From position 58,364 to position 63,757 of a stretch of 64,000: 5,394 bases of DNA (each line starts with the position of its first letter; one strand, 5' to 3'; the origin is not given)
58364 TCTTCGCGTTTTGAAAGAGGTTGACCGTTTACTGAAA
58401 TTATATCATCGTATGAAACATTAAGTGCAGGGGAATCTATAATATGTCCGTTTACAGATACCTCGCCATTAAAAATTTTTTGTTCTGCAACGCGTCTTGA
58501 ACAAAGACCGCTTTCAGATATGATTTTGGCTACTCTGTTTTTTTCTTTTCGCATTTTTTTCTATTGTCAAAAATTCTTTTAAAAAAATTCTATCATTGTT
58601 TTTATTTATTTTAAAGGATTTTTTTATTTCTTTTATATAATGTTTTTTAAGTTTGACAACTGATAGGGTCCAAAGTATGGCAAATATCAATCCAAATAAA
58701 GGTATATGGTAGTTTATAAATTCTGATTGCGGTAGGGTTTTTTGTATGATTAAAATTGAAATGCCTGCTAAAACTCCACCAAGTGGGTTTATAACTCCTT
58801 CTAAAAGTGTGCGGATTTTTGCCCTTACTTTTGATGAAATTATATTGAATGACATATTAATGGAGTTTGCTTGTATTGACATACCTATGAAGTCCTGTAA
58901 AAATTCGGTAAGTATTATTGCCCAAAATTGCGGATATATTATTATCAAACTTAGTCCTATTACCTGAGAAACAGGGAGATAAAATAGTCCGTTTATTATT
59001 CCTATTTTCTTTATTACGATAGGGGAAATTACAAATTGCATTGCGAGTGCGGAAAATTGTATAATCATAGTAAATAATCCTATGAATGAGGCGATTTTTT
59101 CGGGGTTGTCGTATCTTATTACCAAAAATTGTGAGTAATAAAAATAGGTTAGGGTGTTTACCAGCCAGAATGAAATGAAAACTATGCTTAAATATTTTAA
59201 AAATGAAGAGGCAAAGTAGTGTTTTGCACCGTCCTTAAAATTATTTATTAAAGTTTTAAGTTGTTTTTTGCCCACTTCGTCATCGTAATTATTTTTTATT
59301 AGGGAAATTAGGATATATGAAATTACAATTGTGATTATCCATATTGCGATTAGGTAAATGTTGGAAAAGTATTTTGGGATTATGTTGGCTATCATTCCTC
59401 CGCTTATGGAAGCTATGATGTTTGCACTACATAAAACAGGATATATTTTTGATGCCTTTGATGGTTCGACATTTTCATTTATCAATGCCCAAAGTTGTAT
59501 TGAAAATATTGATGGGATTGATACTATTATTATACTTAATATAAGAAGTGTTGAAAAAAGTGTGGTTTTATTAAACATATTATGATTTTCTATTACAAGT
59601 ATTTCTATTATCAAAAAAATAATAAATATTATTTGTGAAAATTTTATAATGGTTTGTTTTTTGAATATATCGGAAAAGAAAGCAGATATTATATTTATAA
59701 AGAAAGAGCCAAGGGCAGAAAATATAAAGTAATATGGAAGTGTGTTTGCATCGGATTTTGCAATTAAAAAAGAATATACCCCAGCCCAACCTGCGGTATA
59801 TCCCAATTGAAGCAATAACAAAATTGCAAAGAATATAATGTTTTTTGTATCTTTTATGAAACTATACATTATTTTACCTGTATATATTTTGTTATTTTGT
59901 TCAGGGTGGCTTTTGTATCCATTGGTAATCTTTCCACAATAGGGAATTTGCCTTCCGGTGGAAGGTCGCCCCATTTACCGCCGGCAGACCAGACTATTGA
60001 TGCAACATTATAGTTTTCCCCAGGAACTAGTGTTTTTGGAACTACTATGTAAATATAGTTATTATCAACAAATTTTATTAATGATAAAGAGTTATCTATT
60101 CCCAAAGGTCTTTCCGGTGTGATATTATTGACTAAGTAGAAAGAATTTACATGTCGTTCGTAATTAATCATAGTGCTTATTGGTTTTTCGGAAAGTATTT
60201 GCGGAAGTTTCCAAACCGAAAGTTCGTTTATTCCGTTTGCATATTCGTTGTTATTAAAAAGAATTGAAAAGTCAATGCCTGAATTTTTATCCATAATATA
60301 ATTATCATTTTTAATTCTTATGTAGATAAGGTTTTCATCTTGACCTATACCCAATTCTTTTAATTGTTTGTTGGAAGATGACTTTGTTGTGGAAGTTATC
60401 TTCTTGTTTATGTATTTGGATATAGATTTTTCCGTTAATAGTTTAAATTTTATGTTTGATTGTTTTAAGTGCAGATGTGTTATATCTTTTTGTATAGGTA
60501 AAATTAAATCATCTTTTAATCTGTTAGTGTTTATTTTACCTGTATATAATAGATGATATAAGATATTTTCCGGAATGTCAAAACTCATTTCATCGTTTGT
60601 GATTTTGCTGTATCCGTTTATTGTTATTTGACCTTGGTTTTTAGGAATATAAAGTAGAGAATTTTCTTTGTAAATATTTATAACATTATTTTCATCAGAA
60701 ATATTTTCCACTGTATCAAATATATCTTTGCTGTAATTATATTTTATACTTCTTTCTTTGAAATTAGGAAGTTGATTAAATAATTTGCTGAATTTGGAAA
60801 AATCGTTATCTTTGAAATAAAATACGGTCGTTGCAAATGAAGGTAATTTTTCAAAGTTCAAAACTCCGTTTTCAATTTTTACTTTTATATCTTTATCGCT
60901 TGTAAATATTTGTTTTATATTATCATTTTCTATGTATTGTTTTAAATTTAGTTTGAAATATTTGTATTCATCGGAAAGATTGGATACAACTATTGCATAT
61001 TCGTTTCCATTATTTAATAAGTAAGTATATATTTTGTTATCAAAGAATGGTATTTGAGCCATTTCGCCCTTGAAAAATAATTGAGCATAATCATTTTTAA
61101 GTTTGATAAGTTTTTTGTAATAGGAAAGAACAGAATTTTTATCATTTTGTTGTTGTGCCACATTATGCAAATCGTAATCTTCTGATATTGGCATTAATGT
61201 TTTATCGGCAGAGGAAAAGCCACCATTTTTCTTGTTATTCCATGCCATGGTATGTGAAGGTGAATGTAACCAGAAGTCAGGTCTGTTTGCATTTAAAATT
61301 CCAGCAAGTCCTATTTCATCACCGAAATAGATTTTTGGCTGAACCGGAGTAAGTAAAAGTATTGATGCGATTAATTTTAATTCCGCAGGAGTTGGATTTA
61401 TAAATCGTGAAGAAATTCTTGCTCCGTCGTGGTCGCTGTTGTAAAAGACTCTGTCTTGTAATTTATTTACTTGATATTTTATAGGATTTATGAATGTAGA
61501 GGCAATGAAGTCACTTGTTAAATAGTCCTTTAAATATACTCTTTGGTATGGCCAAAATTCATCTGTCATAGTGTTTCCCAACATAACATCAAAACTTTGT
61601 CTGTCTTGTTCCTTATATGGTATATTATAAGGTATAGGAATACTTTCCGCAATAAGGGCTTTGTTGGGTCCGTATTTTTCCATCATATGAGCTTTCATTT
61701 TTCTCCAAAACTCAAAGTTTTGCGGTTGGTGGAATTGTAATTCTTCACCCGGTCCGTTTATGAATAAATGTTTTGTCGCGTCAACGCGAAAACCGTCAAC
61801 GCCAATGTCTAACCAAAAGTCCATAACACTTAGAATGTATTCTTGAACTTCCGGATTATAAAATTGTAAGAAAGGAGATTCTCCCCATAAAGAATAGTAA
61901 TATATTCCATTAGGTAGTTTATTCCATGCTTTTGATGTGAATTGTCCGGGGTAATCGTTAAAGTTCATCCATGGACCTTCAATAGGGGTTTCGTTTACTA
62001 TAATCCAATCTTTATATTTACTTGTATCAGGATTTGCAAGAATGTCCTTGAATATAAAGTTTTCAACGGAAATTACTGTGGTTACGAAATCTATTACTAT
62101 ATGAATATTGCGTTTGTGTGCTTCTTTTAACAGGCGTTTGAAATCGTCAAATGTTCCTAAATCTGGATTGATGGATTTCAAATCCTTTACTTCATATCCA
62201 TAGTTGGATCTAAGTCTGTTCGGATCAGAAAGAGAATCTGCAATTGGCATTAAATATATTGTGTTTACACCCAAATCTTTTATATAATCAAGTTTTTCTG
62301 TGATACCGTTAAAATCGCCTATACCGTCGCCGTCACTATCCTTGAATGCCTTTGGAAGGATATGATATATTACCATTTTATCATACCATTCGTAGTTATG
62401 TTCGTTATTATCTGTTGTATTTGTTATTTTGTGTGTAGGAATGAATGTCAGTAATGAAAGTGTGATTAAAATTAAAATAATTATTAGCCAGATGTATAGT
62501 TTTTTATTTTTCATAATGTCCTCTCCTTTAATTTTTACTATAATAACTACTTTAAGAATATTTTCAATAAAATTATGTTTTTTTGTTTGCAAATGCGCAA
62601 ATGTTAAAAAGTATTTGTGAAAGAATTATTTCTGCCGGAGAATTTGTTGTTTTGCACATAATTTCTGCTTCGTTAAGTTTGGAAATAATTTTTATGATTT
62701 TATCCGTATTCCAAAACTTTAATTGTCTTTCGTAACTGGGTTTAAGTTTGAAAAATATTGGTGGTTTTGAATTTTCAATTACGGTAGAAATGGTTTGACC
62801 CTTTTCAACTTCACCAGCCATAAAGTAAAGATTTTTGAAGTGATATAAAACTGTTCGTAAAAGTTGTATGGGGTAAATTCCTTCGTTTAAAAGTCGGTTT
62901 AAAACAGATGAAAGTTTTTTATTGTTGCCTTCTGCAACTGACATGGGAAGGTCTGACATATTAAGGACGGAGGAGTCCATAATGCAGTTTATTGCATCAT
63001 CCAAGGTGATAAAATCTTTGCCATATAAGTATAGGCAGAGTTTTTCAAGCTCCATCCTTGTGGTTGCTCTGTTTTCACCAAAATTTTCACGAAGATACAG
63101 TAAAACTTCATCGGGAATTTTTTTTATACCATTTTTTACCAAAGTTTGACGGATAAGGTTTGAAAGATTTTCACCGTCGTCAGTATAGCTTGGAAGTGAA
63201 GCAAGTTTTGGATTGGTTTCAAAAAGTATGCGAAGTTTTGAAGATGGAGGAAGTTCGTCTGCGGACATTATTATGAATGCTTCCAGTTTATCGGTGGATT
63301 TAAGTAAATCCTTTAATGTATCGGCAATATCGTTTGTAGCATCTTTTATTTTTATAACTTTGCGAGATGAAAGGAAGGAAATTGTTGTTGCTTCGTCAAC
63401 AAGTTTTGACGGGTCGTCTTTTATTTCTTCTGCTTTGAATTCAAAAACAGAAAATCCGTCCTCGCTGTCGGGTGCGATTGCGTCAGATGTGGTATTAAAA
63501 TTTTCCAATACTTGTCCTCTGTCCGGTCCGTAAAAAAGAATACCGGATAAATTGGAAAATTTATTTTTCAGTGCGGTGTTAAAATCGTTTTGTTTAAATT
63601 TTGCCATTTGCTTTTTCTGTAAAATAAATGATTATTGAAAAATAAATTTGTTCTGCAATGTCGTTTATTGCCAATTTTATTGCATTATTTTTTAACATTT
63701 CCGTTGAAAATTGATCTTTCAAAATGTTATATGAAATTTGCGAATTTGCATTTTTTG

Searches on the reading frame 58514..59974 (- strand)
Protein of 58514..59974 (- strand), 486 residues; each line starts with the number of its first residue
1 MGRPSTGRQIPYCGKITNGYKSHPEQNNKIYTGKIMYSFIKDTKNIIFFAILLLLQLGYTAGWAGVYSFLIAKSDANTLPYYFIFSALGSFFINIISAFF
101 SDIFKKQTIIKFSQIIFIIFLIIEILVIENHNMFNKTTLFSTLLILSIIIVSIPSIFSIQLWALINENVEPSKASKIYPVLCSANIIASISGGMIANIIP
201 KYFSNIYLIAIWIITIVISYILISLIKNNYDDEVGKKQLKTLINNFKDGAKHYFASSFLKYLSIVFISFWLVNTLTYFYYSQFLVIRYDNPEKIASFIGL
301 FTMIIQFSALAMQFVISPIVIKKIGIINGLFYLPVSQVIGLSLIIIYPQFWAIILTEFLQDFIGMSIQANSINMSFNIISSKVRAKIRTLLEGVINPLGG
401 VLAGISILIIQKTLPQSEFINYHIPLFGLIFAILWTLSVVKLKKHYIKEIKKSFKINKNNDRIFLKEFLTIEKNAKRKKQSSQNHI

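Call 62: search_protein_families(library=pfam, proteins=[window:58514-59974:-], max_evalue=0.00001)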
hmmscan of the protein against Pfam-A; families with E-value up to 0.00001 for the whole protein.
window:58514-59974:- (486 aa): 1 family
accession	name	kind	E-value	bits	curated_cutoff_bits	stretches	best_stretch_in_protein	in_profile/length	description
PF07690.21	MFS_1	-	5.3e-08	32.6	33.4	1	78-404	33-343/347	Major Facilitator Superfamily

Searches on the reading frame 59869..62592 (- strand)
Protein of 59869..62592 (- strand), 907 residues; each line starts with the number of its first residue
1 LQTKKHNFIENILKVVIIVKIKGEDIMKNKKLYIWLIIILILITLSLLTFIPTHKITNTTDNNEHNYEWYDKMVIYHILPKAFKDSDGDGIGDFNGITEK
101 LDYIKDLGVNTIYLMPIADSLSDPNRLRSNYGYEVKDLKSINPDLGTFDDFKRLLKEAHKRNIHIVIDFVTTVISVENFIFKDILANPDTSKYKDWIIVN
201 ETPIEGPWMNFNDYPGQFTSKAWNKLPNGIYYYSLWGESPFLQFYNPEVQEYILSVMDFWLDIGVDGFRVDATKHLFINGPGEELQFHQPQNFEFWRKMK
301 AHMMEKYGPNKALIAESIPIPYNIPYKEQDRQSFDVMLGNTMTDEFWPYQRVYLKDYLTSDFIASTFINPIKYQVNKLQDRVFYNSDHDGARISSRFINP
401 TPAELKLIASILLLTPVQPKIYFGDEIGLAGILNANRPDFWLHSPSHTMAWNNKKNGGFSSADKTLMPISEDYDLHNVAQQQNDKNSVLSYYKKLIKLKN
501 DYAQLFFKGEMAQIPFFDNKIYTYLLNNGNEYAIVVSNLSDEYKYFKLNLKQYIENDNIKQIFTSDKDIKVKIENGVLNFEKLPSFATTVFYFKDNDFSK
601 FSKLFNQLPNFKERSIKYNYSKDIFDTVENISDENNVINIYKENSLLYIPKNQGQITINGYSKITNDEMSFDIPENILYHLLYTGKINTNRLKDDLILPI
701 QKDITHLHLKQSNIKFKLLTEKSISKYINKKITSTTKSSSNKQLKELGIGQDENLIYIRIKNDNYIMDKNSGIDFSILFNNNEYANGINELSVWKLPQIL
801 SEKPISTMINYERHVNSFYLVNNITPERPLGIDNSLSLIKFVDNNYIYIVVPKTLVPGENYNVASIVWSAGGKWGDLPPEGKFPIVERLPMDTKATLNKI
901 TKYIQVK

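Call 62: search_protein_families(library=pfam, proteins=[window:59869-62592:-], max_evalue=0.00001)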
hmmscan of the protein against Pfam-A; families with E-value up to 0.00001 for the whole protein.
window:59869-62592:- (907 aa): 1 family
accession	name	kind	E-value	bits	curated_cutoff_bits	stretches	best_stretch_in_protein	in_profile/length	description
PF00128.31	Alpha-amylase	-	4.9e-72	244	22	1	78-503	2-441/446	Alpha amylase, catalytic domain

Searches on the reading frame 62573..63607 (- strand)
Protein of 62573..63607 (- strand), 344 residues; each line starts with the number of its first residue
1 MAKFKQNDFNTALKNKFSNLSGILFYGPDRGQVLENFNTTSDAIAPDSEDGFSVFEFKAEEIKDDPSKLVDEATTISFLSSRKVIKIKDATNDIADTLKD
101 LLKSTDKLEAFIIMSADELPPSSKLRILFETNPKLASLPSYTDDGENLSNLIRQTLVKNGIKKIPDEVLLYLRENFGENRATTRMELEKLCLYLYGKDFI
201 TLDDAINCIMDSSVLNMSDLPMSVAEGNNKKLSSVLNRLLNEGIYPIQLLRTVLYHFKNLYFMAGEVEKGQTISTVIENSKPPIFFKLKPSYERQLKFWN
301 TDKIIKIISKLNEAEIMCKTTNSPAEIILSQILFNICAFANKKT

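Call 62: search_protein_families(library=pfam, proteins=[window:62573-63607:-], max_evalue=0.00001)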
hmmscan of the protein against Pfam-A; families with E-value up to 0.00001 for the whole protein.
window:62573-63607:- (344 aa): 1 family
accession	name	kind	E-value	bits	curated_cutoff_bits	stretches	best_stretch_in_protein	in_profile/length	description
PF06144.19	DNA_pol3_delta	-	2.5e-06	27.9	21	0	24-110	2-92/124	DNA polymerase III, delta subunit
